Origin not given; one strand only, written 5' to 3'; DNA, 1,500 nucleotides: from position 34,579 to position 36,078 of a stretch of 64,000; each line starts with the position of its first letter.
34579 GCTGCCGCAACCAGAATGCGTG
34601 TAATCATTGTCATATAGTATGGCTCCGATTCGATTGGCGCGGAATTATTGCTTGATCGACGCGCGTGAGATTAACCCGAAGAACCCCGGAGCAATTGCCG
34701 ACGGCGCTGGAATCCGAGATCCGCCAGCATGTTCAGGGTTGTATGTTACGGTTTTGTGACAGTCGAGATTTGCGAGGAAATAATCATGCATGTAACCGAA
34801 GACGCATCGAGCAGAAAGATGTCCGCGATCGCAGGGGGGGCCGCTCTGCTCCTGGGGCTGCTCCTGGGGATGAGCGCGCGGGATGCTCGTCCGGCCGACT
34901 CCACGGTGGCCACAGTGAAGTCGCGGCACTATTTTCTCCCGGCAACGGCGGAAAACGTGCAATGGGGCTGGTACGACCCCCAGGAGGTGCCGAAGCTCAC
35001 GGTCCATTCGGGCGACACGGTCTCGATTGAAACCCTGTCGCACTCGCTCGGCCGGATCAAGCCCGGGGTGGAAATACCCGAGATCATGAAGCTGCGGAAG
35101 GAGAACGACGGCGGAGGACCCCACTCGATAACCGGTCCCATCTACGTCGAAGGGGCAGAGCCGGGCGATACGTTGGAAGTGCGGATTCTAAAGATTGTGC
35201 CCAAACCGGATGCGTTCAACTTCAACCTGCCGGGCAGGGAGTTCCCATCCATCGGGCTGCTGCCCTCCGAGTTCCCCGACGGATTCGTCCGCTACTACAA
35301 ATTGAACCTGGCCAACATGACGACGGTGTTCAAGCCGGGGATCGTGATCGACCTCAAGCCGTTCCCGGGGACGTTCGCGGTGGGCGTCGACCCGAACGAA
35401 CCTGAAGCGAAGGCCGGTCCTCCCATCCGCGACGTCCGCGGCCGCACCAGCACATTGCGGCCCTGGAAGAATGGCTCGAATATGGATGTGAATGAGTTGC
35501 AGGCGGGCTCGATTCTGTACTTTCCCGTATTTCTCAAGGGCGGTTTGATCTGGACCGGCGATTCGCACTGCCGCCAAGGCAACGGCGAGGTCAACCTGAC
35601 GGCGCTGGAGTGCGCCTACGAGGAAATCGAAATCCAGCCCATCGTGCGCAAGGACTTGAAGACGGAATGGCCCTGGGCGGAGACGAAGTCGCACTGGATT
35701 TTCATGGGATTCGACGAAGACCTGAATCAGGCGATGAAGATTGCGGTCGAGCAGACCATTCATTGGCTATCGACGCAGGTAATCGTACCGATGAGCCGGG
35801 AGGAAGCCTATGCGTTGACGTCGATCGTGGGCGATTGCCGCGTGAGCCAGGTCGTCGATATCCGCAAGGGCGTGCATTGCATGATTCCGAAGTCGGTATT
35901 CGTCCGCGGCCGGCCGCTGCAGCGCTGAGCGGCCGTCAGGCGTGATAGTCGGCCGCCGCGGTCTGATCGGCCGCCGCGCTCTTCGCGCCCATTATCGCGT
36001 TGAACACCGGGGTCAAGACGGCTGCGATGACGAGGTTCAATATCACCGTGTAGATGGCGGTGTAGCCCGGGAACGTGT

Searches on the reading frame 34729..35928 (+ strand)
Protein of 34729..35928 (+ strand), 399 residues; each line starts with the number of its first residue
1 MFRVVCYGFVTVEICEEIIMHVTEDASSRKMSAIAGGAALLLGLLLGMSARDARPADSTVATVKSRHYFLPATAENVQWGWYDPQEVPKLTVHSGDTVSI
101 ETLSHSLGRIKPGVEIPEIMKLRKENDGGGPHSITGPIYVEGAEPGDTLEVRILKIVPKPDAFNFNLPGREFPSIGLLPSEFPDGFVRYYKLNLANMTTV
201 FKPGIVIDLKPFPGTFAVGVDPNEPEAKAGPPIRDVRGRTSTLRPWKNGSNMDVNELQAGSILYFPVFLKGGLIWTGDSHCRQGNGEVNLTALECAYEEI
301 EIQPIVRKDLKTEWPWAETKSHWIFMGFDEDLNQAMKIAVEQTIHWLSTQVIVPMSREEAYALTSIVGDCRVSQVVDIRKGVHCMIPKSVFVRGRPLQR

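Call 78: search_protein_families(library=pfam, proteins=[window:34729-35928:+], max_evalue=0.001)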
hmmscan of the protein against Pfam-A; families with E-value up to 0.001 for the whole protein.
window:34729-35928:+ (399 aa): 1 family
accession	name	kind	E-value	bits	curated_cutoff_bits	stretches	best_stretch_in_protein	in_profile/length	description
PF03069.20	FmdA_AmdA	-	1.9e-31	109.8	27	2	241-391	202-371/373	Acetamidase/Formamidase family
